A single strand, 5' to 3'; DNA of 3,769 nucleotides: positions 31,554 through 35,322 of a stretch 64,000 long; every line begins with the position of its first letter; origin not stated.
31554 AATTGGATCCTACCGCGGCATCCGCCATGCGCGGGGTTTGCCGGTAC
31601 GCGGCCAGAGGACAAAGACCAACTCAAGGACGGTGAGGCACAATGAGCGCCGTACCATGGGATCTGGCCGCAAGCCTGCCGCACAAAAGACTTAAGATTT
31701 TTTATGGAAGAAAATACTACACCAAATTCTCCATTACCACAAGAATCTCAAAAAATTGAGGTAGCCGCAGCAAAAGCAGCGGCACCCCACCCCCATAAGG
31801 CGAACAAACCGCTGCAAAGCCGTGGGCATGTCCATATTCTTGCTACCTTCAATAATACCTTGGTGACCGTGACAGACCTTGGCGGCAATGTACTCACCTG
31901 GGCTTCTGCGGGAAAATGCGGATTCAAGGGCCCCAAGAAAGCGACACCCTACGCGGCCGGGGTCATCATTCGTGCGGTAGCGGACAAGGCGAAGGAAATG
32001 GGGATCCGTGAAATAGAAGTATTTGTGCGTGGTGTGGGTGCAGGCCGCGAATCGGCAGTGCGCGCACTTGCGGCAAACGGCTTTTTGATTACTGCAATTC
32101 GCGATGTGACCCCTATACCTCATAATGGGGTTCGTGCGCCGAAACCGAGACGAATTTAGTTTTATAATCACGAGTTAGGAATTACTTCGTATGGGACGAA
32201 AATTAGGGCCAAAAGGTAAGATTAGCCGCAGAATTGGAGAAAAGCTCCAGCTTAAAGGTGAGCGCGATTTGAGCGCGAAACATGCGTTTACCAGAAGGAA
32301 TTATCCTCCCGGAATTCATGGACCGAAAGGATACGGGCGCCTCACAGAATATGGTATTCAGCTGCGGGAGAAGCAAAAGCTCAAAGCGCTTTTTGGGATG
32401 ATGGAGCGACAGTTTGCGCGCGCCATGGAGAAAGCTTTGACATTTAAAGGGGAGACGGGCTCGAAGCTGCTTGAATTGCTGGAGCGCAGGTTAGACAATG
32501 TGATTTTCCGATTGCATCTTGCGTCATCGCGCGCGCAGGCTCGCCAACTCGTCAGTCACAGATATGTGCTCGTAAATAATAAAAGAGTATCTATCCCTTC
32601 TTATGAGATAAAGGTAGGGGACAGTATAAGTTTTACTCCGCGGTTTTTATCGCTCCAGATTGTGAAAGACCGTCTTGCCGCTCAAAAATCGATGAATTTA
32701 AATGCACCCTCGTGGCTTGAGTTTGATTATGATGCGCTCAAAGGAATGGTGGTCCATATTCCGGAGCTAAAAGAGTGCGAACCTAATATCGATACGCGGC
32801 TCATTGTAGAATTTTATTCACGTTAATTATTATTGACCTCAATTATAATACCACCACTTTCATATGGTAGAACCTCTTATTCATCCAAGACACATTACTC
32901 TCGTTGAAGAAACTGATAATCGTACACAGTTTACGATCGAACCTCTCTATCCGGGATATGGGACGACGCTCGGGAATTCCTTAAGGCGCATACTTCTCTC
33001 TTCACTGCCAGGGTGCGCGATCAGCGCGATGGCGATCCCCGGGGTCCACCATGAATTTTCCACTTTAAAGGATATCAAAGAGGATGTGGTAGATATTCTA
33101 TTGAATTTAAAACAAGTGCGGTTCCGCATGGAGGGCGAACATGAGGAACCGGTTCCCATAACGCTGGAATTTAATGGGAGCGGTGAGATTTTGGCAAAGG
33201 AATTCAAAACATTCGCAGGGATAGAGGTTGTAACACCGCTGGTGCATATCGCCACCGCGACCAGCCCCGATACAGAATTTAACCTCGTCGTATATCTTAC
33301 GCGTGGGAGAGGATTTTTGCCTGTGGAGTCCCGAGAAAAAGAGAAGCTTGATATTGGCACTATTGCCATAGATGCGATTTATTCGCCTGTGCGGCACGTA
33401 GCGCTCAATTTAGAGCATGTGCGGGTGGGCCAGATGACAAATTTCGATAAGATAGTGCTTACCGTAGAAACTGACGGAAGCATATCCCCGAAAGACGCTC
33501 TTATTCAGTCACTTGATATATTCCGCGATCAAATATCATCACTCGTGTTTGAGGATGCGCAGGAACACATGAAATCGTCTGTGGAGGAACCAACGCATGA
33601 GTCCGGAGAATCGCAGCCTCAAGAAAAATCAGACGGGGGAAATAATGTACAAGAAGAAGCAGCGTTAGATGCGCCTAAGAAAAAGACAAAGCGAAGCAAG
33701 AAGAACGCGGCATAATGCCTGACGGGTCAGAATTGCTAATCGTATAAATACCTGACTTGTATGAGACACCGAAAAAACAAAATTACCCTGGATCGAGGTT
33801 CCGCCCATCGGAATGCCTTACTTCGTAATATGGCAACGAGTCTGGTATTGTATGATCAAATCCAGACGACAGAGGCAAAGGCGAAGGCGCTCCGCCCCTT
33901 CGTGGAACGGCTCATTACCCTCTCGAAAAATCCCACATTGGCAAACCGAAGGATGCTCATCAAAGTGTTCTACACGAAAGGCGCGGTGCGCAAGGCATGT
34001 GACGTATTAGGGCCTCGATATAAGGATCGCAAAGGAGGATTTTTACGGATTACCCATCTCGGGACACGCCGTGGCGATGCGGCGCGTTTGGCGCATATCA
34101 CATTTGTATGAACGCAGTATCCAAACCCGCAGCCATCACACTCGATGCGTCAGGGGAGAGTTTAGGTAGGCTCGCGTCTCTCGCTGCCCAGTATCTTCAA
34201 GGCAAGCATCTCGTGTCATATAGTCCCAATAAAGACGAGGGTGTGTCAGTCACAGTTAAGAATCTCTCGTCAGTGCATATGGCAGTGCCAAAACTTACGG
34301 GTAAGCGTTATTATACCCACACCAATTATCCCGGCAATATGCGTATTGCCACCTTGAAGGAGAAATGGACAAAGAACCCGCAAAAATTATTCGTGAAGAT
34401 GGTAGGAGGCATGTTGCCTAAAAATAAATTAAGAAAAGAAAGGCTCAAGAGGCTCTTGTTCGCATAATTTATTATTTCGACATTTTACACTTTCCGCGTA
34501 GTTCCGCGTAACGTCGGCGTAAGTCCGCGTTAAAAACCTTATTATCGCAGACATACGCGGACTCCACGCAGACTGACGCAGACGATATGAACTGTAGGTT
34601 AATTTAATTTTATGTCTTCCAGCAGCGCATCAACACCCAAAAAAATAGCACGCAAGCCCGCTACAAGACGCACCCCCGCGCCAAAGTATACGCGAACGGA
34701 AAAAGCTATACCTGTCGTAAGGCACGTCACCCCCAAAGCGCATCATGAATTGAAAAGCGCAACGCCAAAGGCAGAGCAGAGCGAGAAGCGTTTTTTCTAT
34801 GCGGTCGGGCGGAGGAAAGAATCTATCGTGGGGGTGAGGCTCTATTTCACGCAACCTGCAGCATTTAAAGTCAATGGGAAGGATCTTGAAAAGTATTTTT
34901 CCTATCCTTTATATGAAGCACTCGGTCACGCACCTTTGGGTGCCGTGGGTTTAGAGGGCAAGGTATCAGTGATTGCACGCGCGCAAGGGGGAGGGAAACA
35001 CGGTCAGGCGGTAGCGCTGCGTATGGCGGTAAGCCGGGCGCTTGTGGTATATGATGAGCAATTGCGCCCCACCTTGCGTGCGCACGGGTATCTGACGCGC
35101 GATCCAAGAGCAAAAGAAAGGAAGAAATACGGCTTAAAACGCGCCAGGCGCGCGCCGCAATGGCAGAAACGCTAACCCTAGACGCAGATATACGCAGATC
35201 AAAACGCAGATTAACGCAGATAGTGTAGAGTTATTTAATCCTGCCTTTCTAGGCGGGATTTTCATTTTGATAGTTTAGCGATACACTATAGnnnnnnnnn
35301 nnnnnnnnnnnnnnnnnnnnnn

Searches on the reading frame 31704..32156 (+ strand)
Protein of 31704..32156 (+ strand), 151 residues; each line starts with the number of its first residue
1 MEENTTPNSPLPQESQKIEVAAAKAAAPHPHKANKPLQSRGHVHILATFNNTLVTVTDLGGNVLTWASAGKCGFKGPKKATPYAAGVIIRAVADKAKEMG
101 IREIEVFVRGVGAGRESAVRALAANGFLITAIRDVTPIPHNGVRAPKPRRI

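Call 11: search_protein_families(library=pfam, proteins=[window:31704-32156:+], max_evalue=0.001)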
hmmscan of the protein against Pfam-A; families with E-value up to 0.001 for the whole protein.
window:31704-32156:+ (151 aa): 1 family
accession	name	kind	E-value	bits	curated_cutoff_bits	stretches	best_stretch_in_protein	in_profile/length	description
PF00411.24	Ribosomal_S11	-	1.9e-42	144.5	25.1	1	41-150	1-110/110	Ribosomal protein S11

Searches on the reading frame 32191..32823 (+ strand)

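Call 11: search_protein_families(library=pfam, proteins=[window:32191-32823:+], max_evalue=0.001)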
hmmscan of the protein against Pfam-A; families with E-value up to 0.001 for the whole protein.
window:32191-32823:+ (211 aa): 2 families
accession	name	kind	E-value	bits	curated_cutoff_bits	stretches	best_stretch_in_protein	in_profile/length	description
PF00163.24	Ribosomal_S4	-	1.1e-22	80.9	23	1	4-98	2-95/95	Ribosomal protein S4/S9 N-terminal domain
PF01479.30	S4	-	7.1e-19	67.7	22.8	1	99-146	1-48/48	S4 domain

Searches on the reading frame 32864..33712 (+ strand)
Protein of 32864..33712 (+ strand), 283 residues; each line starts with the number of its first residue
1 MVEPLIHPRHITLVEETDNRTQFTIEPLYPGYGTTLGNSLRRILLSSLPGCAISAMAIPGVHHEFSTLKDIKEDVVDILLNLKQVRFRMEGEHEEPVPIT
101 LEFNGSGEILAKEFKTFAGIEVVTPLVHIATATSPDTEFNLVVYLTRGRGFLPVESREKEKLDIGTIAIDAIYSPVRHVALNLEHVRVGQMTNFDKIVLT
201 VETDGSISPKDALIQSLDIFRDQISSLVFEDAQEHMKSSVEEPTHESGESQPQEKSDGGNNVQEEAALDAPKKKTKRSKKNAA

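Call 11: search_protein_families(library=pfam, proteins=[window:32864-33712:+], max_evalue=0.001)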
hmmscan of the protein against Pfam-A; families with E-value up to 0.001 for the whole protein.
window:32864-33712:+ (283 aa): 3 families
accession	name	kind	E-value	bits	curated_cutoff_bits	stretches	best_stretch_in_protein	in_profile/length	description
PF01000.31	RNA_pol_A_bac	-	1.9e-23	83.3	33.9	1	57-174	2-119/119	RNA polymerase Rpb3/RpoA insert domain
PF01193.29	RNA_pol_L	-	3.1e-21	75.3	24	1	26-223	1-73/74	RNA polymerase Rpb3/Rpb11 dimerisation domain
PF13656.11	RNA_pol_L_2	-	0.00029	20.9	27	0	194-226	39-71/75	RNA polymerase Rpb3/Rpb11 dimerisation domain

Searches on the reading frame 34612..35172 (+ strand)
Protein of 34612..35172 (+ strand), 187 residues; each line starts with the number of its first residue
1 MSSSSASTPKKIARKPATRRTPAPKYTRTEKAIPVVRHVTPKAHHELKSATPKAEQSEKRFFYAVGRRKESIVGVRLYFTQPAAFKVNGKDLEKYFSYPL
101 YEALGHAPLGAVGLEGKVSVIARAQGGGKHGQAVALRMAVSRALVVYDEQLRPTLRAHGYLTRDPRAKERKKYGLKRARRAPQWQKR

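Call 12: search_protein_families(library=pfam, proteins=[window:34612-35172:+], max_evalue=0.001)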
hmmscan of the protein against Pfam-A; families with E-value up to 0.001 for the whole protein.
window:34612-35172:+ (187 aa): 1 family
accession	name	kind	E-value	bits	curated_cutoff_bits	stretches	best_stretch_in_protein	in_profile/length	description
PF00380.25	Ribosomal_S9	-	1.7e-34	119.3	22.5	1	66-187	1-121/121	Ribosomal protein S9/S16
